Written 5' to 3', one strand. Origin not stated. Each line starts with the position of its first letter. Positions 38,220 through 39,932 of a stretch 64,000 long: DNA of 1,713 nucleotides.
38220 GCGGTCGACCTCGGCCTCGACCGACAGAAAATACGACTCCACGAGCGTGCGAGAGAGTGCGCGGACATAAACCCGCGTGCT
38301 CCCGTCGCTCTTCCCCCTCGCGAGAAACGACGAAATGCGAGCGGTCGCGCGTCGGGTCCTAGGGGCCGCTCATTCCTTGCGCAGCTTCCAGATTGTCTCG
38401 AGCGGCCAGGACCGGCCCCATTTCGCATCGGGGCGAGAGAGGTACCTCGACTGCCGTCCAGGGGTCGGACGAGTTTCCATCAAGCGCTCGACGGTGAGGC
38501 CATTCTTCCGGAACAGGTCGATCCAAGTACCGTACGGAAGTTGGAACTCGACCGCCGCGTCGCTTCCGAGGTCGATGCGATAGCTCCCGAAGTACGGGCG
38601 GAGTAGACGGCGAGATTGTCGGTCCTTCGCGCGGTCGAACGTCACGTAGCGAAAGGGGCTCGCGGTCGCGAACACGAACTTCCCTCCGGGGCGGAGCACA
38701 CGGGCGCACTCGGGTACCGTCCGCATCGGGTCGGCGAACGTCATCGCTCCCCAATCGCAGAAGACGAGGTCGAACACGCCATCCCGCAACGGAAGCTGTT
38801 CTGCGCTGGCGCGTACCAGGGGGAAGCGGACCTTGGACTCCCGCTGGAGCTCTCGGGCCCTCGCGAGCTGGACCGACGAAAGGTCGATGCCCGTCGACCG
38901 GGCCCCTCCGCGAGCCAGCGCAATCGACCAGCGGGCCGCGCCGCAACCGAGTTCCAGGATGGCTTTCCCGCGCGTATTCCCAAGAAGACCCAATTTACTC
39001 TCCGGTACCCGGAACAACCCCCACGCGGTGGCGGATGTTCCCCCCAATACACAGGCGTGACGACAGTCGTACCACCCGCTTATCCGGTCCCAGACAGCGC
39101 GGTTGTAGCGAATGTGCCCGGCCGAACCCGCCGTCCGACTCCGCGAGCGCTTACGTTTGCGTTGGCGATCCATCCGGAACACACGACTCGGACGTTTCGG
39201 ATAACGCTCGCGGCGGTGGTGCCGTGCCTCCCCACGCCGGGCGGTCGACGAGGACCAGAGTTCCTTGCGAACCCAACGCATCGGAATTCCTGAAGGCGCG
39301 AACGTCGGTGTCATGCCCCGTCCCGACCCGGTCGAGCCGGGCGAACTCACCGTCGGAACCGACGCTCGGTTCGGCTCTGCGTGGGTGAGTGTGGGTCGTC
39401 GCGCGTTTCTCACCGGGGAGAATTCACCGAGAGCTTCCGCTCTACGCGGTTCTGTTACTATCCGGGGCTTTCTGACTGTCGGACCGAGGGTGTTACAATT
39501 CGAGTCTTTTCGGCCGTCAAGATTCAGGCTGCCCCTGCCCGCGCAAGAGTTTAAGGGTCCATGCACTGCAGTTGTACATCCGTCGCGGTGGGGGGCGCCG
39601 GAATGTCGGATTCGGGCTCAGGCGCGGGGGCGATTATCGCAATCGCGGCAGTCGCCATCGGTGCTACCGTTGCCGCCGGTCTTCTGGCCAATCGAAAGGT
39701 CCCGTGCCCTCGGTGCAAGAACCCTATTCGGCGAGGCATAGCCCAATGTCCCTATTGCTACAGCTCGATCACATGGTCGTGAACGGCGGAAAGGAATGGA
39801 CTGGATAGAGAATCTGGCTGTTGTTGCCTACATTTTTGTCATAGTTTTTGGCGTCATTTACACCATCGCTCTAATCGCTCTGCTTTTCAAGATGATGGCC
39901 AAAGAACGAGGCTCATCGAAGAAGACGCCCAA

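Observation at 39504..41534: Uncharacterised three-gene module (TM zinc-ribbon peptide + TM protein + P-loop kinase-fold protein) in a defence-type island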

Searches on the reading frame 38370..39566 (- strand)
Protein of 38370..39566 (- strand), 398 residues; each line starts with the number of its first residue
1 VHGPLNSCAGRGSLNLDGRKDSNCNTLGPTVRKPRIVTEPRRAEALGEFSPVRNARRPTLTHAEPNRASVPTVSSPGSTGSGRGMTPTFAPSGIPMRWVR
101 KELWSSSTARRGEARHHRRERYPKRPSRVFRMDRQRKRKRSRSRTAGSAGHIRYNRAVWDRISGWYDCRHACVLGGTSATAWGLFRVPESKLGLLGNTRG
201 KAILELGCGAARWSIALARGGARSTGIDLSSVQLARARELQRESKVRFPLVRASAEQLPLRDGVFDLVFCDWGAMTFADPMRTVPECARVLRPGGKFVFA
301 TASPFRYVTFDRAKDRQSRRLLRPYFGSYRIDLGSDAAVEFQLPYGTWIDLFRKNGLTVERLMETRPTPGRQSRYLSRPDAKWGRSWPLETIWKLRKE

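Call 4: search_protein_families(library=pfam, proteins=[window:38370-39566:-], max_evalue=0.1)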
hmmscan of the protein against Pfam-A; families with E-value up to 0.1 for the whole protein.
window:38370-39566:- (398 aa): 11 families
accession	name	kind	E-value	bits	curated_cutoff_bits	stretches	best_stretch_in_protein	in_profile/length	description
PF08241.18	Methyltransf_11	-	9.1e-24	84.4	21.2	1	204-299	1-95/95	Methyltransferase domain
PF13649.12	Methyltransf_25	-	2.5e-20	73.4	27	1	203-295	1-97/97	Methyltransferase domain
PF13847.12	Methyltransf_31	-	2e-15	57.2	27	1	199-303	3-113/145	Methyltransferase domain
PF01209.24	Ubie_methyltran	-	2.8e-13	50.2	20.1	1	195-327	43-178/233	ubiE/COQ5 methyltransferase family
PF08242.18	Methyltransf_12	-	3.7e-11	44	30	1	204-297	1-98/98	Methyltransferase domain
PF13489.12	Methyltransf_23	-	5.6e-08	33.1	27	1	197-354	20-147/164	Methyltransferase domain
PF03141.22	Methyltransf_29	-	0.00038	19.6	23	1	200-302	118-220/506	Putative S-adenosyl-L-methionine-dependent methyltransferase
PF13578.12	Methyltransf_24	-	0.0044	18.3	26.3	1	204-299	1-102/105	Methyltransferase domain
PF06325.19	PrmA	-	0.022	14.7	22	1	199-299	161-258/296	Ribosomal protein L11 methyltransferase (PrmA)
PF08003.17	Methyltransf_9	-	0.041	13.3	23.8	1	196-301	112-219/315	Protein of unknown function (DUF1698)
PF05148.21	Methyltransf_8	-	0.052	13.9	27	0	202-301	75-158/219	Hypothetical methyltransferase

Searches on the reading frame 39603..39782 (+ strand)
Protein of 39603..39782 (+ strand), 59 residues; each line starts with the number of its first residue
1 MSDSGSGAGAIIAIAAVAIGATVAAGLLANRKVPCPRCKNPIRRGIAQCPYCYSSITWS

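Call 4: search_protein_families(library=pfam, proteins=[window:39603-39782:+], max_evalue=0.1)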
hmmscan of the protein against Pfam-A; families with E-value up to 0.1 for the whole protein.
window:39603-39782:+ (59 aa): 4 families
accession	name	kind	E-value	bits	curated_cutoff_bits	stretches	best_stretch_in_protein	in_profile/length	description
PF13248.11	Zn_ribbon_3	-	0.0023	17.8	27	1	32-52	2-22/26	zinc-ribbon domain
PF12773.13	DZR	-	0.0036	17.9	27.3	1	35-56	1-22/45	Double zinc ribbon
PF23451.1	Zn_ribbon_PaaD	-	0.019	15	27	0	28-39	10-21/53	PaaD zinc beta ribbon domain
PF14446.12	Prok-RING_1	-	0.043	14.2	29.1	1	31-53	3-27/54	Prokaryotic RING finger family 1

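Call 5: search_protein_families(library=padloc, proteins=[window:39603-39782:+], max_evalue=0.1)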
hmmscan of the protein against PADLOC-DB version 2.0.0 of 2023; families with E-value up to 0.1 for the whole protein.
window:39603-39782:+ (59 aa): 0 families

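Call 72: find_related_loci(query=A4, collection=metagenome_contigs, flank=5000)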
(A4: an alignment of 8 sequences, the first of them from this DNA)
Query A4 (59 aa) in metagenome_contigs; peptide patterns used: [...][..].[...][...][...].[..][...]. (x = any residue, [..] = any of these).
39 stretches matched a pattern; 9 encode a relative of the query (tblastn E <= 1e-3); 9 distinct loci.
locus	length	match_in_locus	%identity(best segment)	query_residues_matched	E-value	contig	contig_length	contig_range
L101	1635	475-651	100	1-59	1e-35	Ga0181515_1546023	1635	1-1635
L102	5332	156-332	100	1-59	2e-35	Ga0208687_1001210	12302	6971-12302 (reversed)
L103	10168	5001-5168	100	4-59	3e-33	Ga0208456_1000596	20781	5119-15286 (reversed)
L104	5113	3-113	100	23-59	2e-22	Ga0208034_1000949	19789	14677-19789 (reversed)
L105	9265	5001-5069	57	30-52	1e-7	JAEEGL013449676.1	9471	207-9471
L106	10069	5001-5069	57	30-52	2e-7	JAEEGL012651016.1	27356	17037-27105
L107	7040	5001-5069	43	35-57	2e-5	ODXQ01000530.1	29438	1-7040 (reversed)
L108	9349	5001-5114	39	15-52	3e-5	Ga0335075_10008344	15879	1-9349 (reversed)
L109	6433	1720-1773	61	39-56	4e-5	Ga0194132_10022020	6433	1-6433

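Call 76: search_protein_families(library=pfam, proteins=[L102:733-1593:+, L102:1832-2809:-, L102:2075-2929:+, L102:2802-3566:-, L102:3563-4780:-, L102:125-916:+, L102:787-1353:-], max_evalue=0.001)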
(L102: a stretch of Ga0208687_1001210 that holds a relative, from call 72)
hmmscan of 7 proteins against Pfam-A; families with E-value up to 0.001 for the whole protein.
L102:733-1593:+ (286 aa): 1 family
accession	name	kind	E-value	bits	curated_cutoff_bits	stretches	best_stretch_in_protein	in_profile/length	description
PF00589.27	Phage_integrase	-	2.7e-14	53.8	27.1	1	111-257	3-155/172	Phage integrase family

L102:1832-2809:- (325 aa): 0 families

L102:2075-2929:+ (284 aa): 0 families

L102:2802-3566:- (254 aa): 0 families

L102:3563-4780:- (405 aa): 0 families

L102:125-916:+ (263 aa): 0 families

L102:787-1353:- (188 aa): 0 families

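Call 81: search_protein_families(library=ncbifam, proteins=[window:39603-39782:+, L103:4917-5171:+], max_evalue=0.05)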
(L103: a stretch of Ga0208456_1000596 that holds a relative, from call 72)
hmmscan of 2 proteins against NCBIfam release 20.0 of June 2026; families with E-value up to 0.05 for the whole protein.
window:39603-39782:+ (59 aa): 0 families

L103:4917-5171:+ (84 aa): 0 families

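Call 87: find_related_loci(query=A4, collection=viral_contigs, flank=6000)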
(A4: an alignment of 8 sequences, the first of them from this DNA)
Query A4 (59 aa) in viral_contigs; peptide patterns used: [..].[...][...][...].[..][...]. (x = any residue, [..] = any of these).
56 stretches matched a pattern; 15 encode a relative of the query (tblastn E <= 1e-3); 15 distinct loci.
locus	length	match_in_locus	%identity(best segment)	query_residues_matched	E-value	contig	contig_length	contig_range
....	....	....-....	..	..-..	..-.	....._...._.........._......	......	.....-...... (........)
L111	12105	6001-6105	34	23-57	2e-5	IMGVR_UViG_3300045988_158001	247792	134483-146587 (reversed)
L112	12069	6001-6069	43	35-57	7e-5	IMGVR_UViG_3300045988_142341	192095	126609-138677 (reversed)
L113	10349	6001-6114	39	15-52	9e-5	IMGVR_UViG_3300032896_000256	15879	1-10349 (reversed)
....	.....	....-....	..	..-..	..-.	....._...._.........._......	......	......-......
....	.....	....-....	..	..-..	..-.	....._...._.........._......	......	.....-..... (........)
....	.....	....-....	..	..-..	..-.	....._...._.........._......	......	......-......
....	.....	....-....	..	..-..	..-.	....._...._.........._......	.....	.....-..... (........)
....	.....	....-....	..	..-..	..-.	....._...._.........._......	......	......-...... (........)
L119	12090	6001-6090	33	27-56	2e-4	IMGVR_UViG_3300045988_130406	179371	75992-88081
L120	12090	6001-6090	33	27-56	2e-4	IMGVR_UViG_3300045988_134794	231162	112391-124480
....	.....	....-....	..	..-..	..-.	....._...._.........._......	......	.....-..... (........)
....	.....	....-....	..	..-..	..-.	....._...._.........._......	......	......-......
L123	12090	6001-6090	30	27-56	4e-4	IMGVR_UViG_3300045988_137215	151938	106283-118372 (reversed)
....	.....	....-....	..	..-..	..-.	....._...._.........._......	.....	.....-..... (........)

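Call 88: search_protein_families(library=pfam, proteins=[L103:36-473:+, L103:696-1040:+, L103:1043-1528:+, L103:1831-2442:+, L103:2501-2851:+, L103:2852-4006:+, L103:3958-4449:+, L103:4437-4916:+, L103:2582-3556:-], max_evalue=0.001)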
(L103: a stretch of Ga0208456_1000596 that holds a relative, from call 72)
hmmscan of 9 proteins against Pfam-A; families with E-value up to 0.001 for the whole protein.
L103:36-473:+ (145 aa): 0 families

L103:696-1040:+ (114 aa): 0 families

L103:1043-1528:+ (161 aa): 0 families

L103:1831-2442:+ (203 aa): 0 families

L103:2501-2851:+ (116 aa): 0 families

L103:2852-4006:+ (384 aa): 0 families

L103:3958-4449:+ (163 aa): 0 families

L103:4437-4916:+ (159 aa): 0 families

L103:2582-3556:- (324 aa): 0 families
